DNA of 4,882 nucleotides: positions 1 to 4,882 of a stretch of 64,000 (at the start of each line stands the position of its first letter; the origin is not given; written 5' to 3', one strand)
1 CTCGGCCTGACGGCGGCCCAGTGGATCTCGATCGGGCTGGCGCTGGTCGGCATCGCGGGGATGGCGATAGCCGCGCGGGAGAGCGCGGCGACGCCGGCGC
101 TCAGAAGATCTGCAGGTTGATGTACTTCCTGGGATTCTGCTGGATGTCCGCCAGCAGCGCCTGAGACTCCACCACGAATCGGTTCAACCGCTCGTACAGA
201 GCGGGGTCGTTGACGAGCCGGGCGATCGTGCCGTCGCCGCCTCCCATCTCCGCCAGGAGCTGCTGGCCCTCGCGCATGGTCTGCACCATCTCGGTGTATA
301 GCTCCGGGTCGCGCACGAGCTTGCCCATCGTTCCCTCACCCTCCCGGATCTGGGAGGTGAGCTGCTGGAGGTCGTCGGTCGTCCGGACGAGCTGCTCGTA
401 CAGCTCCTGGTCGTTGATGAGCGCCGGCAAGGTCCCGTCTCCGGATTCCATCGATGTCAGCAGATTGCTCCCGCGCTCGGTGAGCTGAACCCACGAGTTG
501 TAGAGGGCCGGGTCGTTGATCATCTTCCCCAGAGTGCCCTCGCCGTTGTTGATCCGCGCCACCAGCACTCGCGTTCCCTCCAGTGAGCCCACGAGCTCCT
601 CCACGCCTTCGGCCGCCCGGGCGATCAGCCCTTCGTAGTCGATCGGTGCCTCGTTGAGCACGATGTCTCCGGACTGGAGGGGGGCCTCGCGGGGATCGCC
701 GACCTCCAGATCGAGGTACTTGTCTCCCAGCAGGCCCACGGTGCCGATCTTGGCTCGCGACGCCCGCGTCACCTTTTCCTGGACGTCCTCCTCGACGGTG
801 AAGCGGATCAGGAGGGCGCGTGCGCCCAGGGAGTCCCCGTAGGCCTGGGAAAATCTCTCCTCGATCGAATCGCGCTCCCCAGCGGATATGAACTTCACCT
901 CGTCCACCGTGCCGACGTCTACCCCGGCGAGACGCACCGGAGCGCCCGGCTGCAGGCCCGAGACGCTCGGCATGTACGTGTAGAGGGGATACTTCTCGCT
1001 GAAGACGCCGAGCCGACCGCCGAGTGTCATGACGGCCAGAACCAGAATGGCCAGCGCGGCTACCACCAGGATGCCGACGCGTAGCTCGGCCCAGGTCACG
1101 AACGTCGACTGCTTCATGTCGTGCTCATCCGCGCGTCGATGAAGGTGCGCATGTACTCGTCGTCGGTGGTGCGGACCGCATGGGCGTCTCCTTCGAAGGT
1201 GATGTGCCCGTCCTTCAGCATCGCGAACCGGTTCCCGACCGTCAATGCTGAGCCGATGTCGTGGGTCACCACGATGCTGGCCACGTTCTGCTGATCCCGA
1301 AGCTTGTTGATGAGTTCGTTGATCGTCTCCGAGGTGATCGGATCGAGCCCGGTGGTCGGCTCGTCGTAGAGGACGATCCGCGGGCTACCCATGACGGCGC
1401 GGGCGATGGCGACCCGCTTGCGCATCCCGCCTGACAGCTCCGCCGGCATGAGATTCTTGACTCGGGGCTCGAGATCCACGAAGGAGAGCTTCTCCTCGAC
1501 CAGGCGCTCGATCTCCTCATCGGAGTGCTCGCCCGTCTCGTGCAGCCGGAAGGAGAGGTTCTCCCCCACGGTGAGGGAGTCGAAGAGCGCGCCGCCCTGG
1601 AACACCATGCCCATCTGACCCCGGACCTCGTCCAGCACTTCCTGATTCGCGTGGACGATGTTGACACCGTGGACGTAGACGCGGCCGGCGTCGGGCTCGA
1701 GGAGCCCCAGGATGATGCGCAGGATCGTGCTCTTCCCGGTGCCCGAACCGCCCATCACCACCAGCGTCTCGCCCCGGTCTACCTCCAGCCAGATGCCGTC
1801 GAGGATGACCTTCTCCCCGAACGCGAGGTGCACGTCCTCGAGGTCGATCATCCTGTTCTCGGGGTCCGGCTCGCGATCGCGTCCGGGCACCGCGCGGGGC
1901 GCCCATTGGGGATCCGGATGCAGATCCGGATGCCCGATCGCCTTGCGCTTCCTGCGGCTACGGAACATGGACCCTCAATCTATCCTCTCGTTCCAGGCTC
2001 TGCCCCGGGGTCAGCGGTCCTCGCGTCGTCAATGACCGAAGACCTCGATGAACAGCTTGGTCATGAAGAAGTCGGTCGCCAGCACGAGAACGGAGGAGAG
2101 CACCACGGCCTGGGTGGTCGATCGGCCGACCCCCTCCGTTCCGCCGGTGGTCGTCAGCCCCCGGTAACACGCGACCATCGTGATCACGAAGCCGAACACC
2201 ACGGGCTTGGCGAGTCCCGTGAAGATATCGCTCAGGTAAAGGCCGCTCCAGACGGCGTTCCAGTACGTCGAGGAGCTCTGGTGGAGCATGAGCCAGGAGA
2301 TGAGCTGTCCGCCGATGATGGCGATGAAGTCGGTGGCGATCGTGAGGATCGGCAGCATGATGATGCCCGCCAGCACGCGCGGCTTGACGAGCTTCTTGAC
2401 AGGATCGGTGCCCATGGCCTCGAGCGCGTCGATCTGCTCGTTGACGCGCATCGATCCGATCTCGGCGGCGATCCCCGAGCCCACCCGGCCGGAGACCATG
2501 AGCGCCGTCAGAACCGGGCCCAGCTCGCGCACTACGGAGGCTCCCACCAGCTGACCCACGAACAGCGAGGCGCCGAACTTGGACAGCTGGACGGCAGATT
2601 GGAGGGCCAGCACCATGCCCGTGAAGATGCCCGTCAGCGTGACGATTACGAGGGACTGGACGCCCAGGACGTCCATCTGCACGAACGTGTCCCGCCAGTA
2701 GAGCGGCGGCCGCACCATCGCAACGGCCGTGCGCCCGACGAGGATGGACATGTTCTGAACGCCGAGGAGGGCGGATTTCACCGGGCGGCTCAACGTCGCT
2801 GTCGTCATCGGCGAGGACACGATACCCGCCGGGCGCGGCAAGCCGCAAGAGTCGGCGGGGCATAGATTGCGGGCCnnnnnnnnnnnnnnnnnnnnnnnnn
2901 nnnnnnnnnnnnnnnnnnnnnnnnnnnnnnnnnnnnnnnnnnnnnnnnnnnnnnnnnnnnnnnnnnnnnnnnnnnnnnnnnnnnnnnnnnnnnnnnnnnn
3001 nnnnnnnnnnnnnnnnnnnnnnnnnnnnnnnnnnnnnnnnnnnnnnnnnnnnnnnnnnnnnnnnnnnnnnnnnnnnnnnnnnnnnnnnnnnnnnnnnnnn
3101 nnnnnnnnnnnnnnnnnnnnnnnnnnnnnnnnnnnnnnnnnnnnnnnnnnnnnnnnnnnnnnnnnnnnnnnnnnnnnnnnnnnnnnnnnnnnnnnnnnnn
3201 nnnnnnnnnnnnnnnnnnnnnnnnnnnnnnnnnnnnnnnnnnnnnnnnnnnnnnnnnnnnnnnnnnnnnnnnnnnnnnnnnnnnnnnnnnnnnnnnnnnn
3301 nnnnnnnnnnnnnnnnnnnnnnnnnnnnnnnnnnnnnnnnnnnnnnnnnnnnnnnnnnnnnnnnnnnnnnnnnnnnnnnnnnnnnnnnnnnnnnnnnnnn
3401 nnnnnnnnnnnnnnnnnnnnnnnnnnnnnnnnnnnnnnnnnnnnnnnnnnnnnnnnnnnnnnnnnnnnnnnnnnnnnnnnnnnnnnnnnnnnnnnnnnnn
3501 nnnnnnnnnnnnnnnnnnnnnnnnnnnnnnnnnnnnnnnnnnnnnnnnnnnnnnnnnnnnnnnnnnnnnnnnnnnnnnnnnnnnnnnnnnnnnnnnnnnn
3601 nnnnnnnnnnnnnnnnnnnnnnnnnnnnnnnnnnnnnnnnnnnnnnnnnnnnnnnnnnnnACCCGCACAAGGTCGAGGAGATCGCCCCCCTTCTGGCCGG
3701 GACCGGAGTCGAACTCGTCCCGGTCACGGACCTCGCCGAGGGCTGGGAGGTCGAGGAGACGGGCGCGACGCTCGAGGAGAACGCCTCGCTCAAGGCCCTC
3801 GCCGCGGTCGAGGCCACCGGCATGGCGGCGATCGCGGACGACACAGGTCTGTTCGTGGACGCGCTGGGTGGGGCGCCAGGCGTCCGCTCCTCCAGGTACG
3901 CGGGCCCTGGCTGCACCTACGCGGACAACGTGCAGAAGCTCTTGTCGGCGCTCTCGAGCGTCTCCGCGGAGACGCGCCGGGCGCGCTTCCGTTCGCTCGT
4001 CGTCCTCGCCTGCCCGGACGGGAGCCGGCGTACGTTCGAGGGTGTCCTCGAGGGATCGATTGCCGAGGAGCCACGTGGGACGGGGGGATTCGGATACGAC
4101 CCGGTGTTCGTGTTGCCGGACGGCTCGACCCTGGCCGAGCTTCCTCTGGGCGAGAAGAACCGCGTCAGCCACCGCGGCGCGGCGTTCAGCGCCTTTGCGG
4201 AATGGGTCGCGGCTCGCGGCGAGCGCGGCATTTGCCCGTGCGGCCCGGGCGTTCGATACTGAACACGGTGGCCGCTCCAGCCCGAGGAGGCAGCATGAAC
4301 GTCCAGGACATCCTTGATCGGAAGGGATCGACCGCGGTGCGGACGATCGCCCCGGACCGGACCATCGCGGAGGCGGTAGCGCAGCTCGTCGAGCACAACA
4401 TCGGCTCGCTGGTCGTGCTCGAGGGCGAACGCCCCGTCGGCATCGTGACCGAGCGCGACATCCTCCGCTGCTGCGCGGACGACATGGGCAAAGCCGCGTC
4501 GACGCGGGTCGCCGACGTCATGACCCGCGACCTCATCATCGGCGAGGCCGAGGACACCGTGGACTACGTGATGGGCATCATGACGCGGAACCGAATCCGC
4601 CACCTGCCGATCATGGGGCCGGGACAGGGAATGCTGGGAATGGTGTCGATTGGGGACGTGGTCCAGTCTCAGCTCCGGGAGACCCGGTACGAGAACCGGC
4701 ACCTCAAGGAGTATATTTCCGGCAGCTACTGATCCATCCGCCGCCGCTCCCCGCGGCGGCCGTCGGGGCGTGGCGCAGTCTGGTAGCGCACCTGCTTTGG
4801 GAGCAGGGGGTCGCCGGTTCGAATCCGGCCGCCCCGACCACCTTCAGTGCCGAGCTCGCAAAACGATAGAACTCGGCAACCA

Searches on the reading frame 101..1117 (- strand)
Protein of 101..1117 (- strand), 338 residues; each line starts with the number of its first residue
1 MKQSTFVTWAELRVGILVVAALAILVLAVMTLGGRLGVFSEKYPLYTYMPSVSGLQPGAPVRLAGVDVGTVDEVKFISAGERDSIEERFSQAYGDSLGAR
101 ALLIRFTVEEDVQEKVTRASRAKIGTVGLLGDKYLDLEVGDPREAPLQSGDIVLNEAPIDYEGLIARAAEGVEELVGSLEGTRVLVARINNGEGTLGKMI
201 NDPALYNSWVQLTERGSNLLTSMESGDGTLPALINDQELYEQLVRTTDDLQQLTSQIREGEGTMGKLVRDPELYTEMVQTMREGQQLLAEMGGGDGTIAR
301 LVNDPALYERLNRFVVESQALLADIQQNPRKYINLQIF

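Call 37: search_protein_families(library=pfam, proteins=[window:101-1117:-], max_evalue=0.00001)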
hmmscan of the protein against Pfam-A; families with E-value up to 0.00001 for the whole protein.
window:101-1117:- (338 aa): 1 family
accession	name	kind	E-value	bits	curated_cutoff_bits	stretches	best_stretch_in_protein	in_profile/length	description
PF02470.25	MlaD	-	4.4e-16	59.3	25.1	1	42-140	2-81/81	MlaD protein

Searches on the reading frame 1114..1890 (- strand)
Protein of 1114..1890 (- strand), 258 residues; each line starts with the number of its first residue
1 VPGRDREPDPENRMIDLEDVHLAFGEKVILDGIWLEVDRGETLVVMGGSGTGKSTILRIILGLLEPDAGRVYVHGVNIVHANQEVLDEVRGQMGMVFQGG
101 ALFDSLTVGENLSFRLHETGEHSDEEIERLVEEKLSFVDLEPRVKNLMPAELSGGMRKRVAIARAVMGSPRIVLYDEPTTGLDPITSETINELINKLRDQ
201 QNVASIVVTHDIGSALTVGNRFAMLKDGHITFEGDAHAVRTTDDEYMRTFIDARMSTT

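Call 37: search_protein_families(library=pfam, proteins=[window:1114-1890:-], max_evalue=0.00001)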
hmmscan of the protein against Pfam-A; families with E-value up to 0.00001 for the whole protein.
window:1114-1890:- (258 aa): 1 family
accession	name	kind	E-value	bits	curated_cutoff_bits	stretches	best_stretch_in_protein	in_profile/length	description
PF00005.33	ABC_tran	-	2.7e-32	112.7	25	1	30-180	1-137/137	ABC transporter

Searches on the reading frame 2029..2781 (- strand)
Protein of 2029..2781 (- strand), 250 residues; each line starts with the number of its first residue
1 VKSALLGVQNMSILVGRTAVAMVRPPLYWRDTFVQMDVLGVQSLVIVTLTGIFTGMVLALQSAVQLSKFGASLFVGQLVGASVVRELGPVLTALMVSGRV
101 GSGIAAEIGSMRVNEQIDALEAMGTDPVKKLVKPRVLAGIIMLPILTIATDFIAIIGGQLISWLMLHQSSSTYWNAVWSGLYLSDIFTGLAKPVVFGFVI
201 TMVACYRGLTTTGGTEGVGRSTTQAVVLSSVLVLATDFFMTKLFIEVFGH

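Call 37: search_protein_families(library=pfam, proteins=[window:2029-2781:-], max_evalue=0.00001)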
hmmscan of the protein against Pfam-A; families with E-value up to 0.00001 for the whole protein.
window:2029-2781:- (250 aa): 1 family
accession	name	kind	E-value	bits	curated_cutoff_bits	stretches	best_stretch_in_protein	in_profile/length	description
PF02405.21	MlaE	-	8.3e-83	277.6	22.5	1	33-242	2-211/212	Permease MlaE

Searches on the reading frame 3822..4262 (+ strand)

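Call 37: search_protein_families(library=pfam, proteins=[window:3822-4262:+], max_evalue=0.00001)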
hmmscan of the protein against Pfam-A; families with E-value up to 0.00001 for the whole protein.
window:3822-4262:+ (146 aa): 1 family
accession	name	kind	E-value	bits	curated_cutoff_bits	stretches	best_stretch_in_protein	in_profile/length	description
PF01725.21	Ham1p_like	-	1.6e-44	152.5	22.5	1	2-128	61-186/186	Ham1 family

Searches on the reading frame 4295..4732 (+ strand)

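Call 37: search_protein_families(library=pfam, proteins=[window:4295-4732:+], max_evalue=0.00001)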
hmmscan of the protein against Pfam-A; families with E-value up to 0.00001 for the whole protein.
window:4295-4732:+ (145 aa): 1 family
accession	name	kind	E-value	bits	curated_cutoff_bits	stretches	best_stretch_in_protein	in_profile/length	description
PF00571.33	CBS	-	4.9e-22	78.4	24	2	13-59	7-54/57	CBS domain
